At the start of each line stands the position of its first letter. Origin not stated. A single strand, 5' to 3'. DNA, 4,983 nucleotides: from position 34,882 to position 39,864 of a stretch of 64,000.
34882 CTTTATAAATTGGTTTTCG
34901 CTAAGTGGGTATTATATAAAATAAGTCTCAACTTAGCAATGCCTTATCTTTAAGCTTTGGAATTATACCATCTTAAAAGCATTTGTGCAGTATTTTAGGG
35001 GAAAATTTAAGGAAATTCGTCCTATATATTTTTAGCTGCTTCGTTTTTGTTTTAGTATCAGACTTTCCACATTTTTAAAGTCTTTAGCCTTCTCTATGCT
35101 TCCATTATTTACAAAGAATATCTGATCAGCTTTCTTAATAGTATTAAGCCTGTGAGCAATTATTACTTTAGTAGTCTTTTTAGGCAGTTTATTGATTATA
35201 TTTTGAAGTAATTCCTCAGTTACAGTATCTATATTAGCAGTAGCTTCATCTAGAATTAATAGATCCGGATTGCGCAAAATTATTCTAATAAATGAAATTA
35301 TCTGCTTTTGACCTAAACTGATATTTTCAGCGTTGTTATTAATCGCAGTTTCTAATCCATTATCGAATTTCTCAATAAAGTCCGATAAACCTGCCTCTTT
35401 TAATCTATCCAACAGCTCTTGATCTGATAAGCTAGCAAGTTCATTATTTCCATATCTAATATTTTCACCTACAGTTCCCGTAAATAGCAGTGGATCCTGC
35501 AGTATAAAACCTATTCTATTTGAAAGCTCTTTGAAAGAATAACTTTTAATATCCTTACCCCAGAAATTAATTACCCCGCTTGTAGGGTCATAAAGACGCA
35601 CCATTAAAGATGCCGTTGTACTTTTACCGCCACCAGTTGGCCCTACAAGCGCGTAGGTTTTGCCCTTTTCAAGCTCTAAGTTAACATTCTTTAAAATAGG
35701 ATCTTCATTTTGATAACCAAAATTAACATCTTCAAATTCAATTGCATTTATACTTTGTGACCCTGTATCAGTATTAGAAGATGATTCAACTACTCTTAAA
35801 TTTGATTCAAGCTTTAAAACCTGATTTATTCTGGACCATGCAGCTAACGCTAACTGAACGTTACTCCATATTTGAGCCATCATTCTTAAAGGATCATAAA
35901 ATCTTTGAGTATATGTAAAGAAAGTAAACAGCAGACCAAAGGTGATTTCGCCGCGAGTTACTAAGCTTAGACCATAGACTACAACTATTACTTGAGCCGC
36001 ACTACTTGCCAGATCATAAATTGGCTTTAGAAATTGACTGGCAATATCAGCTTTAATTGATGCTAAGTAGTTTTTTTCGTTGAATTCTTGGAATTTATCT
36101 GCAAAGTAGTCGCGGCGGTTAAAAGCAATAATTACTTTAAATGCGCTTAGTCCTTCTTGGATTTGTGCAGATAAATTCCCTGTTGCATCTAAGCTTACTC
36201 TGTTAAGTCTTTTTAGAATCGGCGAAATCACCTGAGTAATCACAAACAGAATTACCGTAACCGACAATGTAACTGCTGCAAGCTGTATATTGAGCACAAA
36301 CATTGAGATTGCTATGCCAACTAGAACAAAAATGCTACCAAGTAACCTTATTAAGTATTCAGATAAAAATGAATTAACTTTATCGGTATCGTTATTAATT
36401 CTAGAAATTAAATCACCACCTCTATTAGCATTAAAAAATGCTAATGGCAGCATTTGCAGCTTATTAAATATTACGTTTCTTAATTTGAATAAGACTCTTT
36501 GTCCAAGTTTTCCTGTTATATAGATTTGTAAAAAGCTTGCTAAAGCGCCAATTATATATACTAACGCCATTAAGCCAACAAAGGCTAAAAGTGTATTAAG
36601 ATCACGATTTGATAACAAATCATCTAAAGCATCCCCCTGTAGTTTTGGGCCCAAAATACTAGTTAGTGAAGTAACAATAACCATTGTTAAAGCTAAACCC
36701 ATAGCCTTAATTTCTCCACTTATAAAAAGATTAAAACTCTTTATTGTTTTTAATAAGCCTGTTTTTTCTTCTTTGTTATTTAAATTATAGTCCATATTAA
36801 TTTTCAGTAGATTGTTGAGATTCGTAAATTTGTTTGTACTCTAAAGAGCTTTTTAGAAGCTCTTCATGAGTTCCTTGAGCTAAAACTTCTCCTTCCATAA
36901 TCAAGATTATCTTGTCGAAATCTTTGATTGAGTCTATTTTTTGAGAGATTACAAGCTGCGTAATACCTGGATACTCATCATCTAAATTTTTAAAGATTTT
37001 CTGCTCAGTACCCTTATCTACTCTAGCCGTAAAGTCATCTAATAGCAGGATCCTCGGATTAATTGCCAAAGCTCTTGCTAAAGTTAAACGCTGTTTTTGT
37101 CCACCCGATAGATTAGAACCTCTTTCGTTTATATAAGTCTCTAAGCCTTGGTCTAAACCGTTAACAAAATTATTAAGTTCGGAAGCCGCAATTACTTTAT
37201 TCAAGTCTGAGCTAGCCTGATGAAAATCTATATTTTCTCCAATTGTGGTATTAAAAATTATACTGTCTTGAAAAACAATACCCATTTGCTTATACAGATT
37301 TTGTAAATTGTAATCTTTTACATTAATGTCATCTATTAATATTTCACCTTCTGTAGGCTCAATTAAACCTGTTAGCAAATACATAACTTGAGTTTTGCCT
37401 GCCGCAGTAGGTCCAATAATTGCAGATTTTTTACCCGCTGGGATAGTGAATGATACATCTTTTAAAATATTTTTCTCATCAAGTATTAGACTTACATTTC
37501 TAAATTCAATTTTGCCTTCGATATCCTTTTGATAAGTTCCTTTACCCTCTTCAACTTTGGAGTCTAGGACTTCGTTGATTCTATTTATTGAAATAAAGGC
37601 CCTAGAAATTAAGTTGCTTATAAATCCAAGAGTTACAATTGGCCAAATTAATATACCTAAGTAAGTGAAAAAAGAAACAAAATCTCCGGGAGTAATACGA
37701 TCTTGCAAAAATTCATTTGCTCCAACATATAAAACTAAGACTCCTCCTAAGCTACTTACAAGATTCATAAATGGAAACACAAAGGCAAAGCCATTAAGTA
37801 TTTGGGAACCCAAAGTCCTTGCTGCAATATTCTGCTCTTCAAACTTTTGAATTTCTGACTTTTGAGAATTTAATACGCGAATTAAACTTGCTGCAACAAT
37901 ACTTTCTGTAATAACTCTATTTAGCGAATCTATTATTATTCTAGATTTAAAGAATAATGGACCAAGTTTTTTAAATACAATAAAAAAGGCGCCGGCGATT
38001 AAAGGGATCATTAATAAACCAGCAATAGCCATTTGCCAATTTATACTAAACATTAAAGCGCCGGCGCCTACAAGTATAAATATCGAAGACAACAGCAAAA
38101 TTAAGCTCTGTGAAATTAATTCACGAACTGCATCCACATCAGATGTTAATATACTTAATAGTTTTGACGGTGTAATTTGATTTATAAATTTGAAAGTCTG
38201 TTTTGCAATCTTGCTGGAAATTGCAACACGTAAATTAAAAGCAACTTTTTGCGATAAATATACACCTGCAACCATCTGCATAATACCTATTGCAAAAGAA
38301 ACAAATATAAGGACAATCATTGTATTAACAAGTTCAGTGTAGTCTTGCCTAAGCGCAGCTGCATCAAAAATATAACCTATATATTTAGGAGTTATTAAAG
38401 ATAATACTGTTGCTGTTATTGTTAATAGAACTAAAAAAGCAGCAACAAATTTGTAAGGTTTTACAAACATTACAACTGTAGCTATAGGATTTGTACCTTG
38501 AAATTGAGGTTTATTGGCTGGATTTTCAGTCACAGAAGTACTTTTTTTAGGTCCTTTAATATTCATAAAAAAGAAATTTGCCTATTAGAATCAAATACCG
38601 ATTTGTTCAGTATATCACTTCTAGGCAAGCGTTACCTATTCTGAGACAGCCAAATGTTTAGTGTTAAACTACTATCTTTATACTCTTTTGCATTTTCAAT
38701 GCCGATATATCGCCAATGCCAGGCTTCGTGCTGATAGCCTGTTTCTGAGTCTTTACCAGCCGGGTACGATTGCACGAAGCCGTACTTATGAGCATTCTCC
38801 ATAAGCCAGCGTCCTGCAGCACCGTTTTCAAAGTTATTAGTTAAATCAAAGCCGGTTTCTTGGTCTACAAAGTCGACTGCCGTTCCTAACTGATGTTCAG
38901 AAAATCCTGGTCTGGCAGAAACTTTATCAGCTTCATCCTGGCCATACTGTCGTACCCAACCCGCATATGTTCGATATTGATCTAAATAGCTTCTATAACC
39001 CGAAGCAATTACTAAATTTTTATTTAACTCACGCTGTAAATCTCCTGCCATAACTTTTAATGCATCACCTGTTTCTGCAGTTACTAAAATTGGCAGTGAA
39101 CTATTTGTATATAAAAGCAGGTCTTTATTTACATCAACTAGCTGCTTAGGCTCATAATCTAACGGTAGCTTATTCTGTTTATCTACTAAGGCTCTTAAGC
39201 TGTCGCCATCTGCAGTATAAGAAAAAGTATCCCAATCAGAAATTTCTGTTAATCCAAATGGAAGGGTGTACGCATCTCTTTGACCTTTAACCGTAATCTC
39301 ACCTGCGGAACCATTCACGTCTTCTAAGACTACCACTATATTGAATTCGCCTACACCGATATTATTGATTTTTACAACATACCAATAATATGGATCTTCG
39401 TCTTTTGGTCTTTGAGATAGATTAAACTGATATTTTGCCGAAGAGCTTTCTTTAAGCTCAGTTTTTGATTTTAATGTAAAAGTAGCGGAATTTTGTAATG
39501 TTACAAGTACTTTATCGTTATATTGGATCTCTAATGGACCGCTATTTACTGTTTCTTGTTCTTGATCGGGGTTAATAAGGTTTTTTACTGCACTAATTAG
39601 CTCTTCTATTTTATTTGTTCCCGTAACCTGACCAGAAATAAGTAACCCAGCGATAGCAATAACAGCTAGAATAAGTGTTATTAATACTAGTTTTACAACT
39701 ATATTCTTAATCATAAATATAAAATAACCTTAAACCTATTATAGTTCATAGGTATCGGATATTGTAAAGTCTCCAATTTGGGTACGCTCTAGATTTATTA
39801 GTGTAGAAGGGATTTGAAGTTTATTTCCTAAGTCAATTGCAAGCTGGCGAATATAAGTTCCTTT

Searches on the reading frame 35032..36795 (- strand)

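Call 33: search_protein_families(library=pfam, proteins=[window:35032-36795:-], max_evalue=0.00001)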
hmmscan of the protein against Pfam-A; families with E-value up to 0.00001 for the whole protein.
window:35032-36795:- (587 aa): 2 families
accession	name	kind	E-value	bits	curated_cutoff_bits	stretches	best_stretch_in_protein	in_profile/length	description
PF00664.28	ABC_membrane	-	1.1e-54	186.4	28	1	33-299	2-270/274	ABC transporter transmembrane region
PF00005.33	ABC_tran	-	1.8e-28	100.3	25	1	368-520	1-137/137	ABC transporter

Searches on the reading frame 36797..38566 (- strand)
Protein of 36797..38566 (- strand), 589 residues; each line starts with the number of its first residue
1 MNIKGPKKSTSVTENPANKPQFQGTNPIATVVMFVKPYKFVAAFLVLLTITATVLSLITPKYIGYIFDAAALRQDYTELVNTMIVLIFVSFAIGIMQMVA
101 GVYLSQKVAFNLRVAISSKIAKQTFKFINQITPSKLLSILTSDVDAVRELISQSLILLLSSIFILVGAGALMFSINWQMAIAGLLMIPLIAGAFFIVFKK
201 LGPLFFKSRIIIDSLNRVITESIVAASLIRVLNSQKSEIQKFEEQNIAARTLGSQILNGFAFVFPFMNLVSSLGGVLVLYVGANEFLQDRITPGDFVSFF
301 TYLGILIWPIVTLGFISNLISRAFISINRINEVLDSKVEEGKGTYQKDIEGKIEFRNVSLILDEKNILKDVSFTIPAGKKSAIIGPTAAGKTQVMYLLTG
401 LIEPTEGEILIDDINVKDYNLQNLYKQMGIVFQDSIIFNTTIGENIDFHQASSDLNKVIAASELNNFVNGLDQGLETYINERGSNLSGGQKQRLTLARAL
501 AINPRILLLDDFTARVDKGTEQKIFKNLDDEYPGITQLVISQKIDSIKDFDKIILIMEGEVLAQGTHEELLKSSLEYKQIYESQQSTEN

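Call 33: search_protein_families(library=pfam, proteins=[window:36797-38566:-], max_evalue=0.00001)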
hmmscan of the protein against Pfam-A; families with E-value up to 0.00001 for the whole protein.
window:36797-38566:- (589 aa): 2 families
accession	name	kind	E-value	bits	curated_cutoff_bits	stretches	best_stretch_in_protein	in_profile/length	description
PF00664.28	ABC_membrane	-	7.6e-36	124.6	28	1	44-310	3-274/274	ABC transporter transmembrane region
PF00005.33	ABC_tran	-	9.8e-30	104.4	25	1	368-514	1-137/137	ABC transporter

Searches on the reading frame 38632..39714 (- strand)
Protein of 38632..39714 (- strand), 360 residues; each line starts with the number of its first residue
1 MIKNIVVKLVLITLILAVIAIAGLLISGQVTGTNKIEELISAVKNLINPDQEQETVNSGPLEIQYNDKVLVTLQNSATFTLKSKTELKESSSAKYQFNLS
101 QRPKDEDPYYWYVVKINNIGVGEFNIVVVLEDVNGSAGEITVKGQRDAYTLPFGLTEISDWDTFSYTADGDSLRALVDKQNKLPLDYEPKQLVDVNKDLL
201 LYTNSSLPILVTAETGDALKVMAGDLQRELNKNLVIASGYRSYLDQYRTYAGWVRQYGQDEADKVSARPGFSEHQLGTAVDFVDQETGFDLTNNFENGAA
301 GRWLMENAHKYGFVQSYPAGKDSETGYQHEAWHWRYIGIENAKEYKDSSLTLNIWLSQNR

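Call 33: search_protein_families(library=pfam, proteins=[window:38632-39714:-], max_evalue=0.00001)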
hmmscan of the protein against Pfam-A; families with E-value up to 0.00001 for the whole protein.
window:38632-39714:- (360 aa): 1 family
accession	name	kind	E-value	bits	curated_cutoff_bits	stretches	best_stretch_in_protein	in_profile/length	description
PF02557.22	VanY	-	1.7e-35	122.1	25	1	212-338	5-131/132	D-alanyl-D-alanine carboxypeptidase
